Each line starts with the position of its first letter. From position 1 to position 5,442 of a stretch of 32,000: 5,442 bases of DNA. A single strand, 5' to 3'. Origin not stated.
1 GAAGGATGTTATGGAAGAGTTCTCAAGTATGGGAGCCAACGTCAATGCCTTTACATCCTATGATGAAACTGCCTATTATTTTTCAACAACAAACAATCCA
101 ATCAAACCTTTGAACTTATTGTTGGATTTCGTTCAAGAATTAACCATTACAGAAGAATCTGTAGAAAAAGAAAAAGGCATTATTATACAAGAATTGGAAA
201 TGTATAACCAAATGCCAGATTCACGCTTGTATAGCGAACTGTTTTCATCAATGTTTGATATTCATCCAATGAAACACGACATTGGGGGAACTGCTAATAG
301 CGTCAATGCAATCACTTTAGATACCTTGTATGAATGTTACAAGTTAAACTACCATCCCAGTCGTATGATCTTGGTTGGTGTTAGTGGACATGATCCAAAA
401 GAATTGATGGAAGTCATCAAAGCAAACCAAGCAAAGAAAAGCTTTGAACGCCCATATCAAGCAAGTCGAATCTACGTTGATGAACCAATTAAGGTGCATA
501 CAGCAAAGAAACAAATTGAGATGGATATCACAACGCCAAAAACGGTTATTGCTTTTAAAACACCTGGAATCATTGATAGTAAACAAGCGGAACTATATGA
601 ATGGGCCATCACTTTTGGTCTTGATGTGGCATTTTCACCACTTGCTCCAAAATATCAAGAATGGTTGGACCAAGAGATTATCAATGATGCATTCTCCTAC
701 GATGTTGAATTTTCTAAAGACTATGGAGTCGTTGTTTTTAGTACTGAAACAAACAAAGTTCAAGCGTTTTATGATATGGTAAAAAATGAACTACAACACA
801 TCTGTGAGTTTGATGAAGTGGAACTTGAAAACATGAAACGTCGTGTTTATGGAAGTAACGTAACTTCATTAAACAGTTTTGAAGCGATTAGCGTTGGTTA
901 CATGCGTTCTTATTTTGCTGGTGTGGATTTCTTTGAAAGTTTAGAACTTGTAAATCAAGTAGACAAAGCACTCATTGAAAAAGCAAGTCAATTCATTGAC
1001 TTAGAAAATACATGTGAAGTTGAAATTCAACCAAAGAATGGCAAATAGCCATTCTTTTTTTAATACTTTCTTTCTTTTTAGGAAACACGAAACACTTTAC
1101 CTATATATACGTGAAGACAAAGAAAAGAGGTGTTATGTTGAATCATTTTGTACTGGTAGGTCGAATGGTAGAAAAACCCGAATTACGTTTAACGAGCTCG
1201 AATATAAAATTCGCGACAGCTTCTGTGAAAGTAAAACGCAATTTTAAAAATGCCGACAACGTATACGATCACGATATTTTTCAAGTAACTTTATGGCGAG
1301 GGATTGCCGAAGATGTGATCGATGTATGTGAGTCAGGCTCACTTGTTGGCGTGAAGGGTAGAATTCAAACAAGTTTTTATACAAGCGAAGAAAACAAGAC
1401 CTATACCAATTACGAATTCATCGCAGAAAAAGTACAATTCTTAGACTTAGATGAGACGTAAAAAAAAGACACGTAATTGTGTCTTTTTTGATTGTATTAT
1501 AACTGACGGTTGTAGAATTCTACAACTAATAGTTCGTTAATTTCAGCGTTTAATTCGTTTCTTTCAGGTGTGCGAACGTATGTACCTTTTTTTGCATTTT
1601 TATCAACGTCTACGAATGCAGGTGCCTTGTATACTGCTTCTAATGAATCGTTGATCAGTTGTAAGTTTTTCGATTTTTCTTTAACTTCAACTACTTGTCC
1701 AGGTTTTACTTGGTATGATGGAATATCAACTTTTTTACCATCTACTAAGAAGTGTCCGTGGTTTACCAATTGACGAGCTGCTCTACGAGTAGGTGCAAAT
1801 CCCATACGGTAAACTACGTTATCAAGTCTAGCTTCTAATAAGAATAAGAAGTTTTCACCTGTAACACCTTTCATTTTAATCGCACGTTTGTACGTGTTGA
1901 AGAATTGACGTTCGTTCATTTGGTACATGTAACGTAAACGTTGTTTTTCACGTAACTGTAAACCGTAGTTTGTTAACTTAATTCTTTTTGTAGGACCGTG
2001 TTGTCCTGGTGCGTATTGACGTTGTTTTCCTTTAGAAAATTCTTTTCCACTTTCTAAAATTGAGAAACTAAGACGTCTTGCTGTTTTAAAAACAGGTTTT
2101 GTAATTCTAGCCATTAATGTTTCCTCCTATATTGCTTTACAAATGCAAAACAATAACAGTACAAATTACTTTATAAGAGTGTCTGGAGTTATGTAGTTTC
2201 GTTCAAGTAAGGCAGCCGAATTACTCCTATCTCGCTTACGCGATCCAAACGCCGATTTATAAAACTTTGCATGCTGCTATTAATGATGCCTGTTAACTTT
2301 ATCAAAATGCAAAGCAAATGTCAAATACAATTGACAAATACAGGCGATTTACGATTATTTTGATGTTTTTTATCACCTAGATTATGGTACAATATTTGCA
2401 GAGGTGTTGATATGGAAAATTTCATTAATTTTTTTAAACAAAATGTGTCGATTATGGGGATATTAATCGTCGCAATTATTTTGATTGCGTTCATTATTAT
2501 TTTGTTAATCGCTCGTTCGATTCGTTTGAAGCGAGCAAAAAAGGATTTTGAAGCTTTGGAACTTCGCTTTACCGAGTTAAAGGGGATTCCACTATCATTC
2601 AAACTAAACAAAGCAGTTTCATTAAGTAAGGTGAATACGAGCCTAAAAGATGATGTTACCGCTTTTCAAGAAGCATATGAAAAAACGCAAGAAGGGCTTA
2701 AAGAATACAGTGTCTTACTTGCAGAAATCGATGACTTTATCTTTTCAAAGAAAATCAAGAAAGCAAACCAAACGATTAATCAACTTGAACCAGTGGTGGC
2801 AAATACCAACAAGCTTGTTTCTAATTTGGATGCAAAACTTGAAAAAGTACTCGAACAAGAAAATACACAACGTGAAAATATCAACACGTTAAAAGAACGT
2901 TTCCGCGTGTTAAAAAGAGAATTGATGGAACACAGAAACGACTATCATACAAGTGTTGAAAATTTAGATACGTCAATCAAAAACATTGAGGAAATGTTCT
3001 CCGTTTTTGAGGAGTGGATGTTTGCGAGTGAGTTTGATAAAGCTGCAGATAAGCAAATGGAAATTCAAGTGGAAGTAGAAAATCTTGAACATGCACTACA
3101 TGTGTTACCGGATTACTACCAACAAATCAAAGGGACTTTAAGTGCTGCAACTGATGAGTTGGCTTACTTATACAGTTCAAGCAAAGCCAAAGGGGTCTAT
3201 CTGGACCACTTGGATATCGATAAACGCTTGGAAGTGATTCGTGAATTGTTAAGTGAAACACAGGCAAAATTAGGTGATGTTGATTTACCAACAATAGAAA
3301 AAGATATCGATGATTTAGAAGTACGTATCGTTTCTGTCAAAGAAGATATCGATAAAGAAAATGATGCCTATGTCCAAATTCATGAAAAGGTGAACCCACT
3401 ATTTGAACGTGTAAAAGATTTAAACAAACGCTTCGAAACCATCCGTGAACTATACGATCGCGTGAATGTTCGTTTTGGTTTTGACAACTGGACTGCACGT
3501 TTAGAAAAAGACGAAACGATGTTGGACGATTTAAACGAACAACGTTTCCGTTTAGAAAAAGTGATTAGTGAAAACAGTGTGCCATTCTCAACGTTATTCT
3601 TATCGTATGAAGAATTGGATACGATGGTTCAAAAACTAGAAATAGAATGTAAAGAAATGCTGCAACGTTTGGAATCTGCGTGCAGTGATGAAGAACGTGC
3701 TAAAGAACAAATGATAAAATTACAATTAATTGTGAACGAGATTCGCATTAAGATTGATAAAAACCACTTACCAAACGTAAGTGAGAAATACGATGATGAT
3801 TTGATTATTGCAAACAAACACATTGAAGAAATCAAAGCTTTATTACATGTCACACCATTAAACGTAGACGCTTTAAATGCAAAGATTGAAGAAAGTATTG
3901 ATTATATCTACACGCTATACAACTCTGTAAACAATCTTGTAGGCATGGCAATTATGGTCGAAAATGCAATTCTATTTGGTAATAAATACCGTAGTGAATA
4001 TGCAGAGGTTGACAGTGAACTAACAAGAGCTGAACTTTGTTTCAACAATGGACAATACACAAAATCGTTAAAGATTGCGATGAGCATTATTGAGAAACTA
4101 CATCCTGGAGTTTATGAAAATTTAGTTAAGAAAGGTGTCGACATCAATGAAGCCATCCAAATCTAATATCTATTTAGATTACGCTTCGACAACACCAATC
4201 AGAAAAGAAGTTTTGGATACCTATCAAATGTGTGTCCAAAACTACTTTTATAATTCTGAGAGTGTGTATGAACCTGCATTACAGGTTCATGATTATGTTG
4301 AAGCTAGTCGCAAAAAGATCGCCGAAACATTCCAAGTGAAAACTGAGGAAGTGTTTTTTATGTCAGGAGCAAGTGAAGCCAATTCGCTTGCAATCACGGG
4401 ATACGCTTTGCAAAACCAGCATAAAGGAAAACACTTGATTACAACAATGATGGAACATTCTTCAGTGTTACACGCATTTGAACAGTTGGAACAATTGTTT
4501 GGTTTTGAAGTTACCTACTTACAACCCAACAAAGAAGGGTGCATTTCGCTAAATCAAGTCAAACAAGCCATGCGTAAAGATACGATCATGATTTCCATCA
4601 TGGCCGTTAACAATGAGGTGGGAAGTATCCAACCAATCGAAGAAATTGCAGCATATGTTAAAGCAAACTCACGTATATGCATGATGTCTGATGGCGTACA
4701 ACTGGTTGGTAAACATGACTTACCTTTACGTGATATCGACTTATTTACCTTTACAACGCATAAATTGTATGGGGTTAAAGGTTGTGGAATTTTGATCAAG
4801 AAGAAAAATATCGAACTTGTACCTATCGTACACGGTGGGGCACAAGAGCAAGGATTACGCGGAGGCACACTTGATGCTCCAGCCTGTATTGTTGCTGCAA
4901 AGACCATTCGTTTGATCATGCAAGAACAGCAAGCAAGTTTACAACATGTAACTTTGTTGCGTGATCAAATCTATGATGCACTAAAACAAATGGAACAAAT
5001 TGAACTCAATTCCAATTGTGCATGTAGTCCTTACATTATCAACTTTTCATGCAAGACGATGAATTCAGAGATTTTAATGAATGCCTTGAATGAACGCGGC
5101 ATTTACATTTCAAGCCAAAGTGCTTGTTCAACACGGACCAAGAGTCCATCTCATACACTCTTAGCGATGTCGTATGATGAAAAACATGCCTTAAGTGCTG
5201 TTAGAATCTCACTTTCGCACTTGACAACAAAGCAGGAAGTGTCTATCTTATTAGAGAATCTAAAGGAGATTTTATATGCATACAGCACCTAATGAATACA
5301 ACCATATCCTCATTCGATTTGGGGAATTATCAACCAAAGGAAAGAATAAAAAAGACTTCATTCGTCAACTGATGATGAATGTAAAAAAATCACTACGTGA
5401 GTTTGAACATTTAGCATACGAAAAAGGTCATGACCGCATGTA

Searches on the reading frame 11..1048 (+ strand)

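Call 29: search_protein_families(library=pfam, proteins=[window:11-1048:+], max_evalue=0.00001)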
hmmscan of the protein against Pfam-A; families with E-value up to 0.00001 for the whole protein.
window:11-1048:+ (345 aa): 2 families
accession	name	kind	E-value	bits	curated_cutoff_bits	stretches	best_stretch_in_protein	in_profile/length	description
PF00675.25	Peptidase_M16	-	1.4e-14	54.7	22.3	1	2-94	55-148/149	Insulinase (Peptidase family M16)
PF05193.26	Peptidase_M16_C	-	3.8e-14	53.4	23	1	101-278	2-180/181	Peptidase M16 inactive domain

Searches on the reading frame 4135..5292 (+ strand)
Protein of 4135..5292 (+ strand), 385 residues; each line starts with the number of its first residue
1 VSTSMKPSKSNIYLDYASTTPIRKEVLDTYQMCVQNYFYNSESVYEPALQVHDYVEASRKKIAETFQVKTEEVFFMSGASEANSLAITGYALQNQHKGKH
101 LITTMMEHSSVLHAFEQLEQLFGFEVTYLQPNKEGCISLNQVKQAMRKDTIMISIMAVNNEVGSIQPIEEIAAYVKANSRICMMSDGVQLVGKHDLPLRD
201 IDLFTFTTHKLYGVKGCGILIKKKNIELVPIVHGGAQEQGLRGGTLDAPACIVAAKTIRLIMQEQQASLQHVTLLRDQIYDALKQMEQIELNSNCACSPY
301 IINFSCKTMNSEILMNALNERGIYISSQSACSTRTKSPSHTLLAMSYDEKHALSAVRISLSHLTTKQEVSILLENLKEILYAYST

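Call 29: search_protein_families(library=pfam, proteins=[window:4135-5292:+], max_evalue=0.00001)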
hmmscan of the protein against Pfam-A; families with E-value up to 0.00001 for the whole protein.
window:4135-5292:+ (385 aa): 1 family
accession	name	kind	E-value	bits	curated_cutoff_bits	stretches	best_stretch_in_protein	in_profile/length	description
PF00266.25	Aminotran_5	-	1.4e-64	218.8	21.5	1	12-372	1-371/371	Aminotransferase class-V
